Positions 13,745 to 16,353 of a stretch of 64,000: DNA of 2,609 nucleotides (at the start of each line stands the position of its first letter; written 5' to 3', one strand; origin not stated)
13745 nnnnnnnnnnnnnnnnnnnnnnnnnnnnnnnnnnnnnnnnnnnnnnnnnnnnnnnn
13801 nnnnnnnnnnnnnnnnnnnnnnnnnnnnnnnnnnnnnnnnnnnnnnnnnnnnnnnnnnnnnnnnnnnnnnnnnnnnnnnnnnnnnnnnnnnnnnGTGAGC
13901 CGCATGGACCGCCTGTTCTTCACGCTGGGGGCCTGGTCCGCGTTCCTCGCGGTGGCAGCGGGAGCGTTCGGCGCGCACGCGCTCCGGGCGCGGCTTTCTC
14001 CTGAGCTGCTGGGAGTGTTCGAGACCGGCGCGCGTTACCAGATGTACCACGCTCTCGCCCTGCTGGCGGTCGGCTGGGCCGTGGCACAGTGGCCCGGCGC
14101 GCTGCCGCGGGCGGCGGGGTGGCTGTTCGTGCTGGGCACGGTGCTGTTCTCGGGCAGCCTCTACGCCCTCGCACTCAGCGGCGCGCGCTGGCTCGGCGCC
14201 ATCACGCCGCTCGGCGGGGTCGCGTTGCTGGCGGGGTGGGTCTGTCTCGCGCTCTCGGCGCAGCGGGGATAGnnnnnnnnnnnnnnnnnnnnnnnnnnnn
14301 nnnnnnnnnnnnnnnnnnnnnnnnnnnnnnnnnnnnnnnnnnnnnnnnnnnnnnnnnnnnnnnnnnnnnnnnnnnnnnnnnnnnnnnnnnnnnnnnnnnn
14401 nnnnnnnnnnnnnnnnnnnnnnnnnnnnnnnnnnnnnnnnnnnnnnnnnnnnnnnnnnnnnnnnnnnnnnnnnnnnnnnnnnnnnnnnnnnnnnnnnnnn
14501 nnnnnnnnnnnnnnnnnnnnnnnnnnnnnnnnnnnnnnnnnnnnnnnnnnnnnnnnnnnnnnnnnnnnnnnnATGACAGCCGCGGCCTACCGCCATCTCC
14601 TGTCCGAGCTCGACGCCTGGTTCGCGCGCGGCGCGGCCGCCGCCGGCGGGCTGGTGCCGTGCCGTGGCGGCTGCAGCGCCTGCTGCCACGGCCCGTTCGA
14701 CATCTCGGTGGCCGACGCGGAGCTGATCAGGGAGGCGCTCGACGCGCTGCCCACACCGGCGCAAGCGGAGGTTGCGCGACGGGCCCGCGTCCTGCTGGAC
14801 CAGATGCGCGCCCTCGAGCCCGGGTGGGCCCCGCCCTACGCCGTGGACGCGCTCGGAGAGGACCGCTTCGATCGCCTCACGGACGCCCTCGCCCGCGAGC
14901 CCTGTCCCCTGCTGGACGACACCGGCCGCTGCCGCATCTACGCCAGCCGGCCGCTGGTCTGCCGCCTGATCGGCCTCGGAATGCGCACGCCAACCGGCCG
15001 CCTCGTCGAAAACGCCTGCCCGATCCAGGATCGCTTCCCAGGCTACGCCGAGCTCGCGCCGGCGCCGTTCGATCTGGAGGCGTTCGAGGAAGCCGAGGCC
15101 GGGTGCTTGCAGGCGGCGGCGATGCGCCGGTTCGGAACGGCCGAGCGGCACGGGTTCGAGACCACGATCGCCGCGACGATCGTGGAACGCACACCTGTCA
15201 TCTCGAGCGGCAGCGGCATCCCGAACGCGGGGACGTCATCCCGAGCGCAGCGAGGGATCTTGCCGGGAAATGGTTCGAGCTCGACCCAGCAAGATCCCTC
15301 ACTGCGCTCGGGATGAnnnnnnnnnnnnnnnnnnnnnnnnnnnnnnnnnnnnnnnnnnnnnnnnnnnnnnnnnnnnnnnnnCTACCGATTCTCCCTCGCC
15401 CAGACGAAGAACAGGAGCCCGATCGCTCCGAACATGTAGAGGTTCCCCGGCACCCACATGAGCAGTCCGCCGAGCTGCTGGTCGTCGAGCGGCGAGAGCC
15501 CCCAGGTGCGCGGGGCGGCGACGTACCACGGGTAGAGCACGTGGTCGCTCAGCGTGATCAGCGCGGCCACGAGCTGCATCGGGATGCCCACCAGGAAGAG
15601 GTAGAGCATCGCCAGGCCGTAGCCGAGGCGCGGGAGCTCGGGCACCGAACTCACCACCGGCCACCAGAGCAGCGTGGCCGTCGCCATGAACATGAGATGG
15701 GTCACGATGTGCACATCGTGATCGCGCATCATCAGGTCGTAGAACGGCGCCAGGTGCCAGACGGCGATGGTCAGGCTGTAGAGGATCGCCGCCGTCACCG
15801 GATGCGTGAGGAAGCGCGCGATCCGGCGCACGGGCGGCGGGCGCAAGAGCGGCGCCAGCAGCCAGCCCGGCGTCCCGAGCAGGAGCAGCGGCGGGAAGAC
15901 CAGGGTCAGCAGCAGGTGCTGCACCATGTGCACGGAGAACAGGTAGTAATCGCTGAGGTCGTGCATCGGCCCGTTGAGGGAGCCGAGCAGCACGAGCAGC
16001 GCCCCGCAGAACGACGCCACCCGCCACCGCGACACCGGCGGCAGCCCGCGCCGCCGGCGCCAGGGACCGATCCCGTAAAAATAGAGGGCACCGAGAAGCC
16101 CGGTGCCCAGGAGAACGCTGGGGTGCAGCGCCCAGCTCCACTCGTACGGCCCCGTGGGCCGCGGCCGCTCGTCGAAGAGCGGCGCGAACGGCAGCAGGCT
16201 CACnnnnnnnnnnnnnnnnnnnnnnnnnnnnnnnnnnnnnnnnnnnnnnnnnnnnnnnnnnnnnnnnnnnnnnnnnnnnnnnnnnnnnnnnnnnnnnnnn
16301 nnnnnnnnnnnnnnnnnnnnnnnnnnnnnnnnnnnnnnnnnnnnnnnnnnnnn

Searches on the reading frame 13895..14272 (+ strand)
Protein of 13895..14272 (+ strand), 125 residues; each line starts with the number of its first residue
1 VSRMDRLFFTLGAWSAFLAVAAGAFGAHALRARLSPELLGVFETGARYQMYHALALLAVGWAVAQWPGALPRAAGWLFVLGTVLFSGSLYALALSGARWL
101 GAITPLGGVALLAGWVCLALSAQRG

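Call 68: search_protein_families(library=pfam, proteins=[window:13895-14272:+], max_evalue=0.00001)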
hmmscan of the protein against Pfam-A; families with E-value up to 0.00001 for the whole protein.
window:13895-14272:+ (125 aa): 1 family
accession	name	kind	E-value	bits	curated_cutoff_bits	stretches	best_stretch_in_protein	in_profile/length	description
PF04241.20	DUF423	-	1.1e-31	109.3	25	1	22-108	1-86/86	Protein of unknown function (DUF423)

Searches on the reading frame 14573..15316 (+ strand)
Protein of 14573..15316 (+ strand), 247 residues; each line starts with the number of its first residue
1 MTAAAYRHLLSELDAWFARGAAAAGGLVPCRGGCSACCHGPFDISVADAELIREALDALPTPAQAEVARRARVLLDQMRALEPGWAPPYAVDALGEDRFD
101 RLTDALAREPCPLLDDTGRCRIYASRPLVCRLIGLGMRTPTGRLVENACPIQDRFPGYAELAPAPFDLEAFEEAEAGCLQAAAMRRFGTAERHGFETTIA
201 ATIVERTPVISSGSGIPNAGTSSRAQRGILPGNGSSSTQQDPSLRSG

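Call 68: search_protein_families(library=pfam, proteins=[window:14573-15316:+], max_evalue=0.00001)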
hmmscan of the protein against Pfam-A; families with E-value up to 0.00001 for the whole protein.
window:14573-15316:+ (247 aa): 1 family
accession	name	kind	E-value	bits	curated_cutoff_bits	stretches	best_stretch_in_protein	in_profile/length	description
PF03692.20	CxxCxxCC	-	8e-09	36.5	23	1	30-132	2-68/85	Putative zinc- or iron-chelating domain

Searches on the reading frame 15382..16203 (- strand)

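Call 68: search_protein_families(library=pfam, proteins=[window:15382-16203:-], max_evalue=0.00001)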
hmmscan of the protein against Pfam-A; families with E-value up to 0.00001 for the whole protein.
window:15382-16203:- (273 aa): 1 family
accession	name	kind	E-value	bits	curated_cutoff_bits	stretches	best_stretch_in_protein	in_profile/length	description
PF09678.15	Caa3_CtaG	-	6.9e-63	212.6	27.7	1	39-270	1-236/237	Cytochrome c oxidase caa3 assembly factor (Caa3_CtaG)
